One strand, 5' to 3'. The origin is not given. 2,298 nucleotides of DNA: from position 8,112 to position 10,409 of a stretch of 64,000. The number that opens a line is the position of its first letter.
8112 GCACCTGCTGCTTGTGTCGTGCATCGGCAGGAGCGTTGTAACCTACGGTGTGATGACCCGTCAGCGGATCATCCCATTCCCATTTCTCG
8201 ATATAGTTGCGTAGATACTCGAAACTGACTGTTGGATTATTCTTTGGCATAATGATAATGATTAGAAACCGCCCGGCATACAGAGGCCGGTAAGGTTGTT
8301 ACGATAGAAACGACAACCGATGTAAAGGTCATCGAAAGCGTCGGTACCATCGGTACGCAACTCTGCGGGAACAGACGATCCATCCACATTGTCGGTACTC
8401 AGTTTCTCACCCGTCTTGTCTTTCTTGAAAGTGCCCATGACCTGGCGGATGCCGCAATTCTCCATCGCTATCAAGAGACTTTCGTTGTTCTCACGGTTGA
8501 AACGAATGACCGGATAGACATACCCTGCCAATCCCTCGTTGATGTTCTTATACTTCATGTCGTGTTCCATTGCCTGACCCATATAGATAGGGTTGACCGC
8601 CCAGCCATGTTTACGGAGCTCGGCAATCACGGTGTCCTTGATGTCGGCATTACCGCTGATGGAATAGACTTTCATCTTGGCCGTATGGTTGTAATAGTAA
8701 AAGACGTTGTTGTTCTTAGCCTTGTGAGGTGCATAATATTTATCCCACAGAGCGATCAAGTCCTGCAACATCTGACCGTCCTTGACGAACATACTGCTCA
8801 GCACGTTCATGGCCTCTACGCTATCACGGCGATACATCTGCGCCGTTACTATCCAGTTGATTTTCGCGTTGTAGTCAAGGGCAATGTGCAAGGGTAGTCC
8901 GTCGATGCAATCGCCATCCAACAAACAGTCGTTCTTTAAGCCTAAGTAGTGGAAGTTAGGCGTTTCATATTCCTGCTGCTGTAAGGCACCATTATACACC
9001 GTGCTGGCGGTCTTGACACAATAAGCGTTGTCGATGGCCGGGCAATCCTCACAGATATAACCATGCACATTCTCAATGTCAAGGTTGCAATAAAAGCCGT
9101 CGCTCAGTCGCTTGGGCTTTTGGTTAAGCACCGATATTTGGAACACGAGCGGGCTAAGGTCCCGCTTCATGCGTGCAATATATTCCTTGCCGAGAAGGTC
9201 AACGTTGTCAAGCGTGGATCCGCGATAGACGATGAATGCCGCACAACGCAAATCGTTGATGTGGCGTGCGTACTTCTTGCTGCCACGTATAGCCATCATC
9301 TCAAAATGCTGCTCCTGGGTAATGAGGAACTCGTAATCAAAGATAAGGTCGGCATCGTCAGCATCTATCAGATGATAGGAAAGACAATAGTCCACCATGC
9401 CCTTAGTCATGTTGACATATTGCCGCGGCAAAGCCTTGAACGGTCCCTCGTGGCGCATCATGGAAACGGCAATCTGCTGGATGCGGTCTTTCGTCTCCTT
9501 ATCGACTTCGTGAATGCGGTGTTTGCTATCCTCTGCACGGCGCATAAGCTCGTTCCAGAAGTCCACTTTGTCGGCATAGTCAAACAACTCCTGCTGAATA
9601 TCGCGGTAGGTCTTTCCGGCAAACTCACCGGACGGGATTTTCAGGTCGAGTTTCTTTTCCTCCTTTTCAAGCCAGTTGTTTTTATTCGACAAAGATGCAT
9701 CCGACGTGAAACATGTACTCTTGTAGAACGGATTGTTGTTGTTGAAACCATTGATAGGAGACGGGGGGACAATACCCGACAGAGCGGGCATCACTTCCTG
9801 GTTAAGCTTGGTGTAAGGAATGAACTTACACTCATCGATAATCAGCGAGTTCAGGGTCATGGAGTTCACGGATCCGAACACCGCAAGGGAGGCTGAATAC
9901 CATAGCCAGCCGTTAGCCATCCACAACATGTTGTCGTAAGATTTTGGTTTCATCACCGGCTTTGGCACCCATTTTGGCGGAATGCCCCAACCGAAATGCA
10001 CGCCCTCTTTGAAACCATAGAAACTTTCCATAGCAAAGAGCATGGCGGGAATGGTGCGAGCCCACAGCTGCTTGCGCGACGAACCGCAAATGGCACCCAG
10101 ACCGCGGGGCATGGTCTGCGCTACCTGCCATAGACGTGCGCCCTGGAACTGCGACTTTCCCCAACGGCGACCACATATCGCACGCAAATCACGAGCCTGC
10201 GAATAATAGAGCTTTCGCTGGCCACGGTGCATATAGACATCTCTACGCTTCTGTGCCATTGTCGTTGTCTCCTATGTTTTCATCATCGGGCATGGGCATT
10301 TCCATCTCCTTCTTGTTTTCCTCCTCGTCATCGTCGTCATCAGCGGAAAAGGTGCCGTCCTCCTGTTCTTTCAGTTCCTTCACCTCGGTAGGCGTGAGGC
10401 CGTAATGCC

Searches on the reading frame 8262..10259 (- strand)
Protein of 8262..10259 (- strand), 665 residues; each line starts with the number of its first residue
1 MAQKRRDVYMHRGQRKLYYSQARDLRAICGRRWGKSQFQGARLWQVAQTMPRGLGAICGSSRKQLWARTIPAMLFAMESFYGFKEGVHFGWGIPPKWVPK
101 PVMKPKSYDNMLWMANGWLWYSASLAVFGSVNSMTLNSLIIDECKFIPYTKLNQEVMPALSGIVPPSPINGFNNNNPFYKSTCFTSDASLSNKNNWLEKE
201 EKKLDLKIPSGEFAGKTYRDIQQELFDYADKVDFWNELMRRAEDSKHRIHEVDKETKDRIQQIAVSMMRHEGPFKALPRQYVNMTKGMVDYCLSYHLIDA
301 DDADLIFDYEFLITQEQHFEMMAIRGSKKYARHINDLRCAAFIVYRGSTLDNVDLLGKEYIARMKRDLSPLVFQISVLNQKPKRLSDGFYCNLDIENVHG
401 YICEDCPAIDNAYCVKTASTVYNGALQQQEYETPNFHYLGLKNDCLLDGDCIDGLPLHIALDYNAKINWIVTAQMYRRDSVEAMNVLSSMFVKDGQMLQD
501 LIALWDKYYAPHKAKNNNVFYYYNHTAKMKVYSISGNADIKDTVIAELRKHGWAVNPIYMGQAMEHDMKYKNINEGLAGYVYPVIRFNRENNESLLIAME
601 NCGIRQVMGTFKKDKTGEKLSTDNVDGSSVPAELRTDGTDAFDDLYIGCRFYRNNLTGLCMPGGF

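Call 10: search_protein_families(library=phrogs, proteins=[window:8262-10259:-], max_evalue=0.001)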
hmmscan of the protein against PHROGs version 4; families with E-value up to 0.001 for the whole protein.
window:8262-10259:- (665 aa): 1 family
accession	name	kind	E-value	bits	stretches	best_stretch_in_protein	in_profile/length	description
phrog_2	-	head and packaging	2.3e-05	24.4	1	10-212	266-420/807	terminase large subunit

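Call 59: search_dna_similar(query=window:8262-10259:-, collection=plasmids, mode=protein, max_rows=20, max_evalue=0.00001)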
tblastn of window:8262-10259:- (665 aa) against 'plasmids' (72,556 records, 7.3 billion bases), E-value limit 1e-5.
No match.

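Call 60: search_dna_similar(query=window:8262-10259:-, collection=phages, mode=protein, max_rows=20, max_evalue=0.00001)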
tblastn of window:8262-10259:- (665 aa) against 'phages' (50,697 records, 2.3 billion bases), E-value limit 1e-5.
Records with a match: 3; places in all: 3; records where one place covers at least 80% of the query: 0.
Best place of each record, by identity: <60% 3.
By first word of the organism name: Microcystis 2; Bacteriophage 1.
By host as written in the record: Microcystis sp. 2; - 1.
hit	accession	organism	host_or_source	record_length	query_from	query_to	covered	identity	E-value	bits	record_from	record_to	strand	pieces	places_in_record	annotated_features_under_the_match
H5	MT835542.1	Bacteriophage sp.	human fecal samples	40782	7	663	72%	30.4%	1e-27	184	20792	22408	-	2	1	record has no annotation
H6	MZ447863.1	Microcystis phage Mea-Yong924-1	Microcystis sp.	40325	325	649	49%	32.4%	5e-26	120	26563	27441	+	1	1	terminase large subunit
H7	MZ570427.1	Microcystis phage Mae-Yong924-2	Microcystis sp.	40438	325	649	49%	32.4%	5e-26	120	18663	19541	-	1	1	terminase large subunit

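Call 61: find_related_loci(query=window:8262-10259:-, collection=genome_contigs, flank=10000)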
Query window:8262-10259:- (665 aa) in genome_contigs; peptide patterns used: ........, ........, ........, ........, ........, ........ (x = any residue, [..] = any of these).
13 stretches matched a pattern, but none encodes a relative of the query by tblastn (E <= 1e-3).
